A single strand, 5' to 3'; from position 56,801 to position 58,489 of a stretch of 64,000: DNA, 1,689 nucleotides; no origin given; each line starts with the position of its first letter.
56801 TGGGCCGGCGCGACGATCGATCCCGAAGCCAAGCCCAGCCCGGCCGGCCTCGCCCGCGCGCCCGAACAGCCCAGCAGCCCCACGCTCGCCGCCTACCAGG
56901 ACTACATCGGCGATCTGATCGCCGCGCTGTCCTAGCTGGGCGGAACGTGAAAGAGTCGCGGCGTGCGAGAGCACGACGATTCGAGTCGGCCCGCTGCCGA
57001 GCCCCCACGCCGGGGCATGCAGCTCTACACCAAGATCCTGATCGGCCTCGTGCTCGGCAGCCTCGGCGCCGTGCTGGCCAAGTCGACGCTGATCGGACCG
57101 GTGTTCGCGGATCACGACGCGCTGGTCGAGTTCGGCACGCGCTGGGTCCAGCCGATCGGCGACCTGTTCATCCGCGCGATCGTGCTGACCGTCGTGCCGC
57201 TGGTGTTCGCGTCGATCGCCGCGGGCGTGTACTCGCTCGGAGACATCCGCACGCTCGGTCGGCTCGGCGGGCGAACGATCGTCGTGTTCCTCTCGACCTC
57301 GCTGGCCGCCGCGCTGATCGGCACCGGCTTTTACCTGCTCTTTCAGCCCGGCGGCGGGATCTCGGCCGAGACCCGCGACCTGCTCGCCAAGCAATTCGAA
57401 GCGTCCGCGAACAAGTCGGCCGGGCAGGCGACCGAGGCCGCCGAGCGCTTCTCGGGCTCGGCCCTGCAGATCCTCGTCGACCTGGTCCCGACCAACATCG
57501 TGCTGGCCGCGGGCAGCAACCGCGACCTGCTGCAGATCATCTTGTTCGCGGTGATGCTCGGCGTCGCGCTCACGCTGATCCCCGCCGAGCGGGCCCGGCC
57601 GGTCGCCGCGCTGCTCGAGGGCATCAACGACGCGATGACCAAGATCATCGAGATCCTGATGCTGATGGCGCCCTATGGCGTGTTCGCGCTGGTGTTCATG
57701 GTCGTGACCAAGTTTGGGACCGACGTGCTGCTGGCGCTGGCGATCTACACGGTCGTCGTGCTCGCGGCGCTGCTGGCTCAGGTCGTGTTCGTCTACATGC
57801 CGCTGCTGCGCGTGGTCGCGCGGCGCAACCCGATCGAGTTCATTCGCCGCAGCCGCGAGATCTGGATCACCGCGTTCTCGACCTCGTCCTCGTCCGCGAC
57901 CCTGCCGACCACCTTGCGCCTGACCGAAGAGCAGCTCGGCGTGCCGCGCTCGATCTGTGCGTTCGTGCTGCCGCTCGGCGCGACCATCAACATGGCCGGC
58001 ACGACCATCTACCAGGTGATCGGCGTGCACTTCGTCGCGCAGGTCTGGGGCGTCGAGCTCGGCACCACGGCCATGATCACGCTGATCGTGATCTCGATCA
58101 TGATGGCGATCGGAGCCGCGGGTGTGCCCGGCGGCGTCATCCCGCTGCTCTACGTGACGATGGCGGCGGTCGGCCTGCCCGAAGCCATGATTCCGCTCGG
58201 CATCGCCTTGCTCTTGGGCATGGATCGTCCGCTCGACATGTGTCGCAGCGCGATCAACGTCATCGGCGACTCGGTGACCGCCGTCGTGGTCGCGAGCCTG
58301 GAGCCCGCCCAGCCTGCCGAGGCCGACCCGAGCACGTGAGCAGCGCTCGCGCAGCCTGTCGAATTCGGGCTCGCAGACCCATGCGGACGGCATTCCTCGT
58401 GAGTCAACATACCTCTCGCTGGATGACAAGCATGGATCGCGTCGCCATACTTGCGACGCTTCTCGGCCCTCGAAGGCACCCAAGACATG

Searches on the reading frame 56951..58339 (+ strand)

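Call 50: search_protein_families(library=pfam, proteins=[window:56951-58339:+], max_evalue=0.01)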
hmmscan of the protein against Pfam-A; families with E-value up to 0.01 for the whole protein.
window:56951-58339:+ (462 aa): 1 family
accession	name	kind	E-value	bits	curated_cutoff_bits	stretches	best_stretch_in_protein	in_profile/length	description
PF00375.23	SDF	-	5.4e-107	358.6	27.9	1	25-449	1-386/387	Sodium:dicarboxylate symporter family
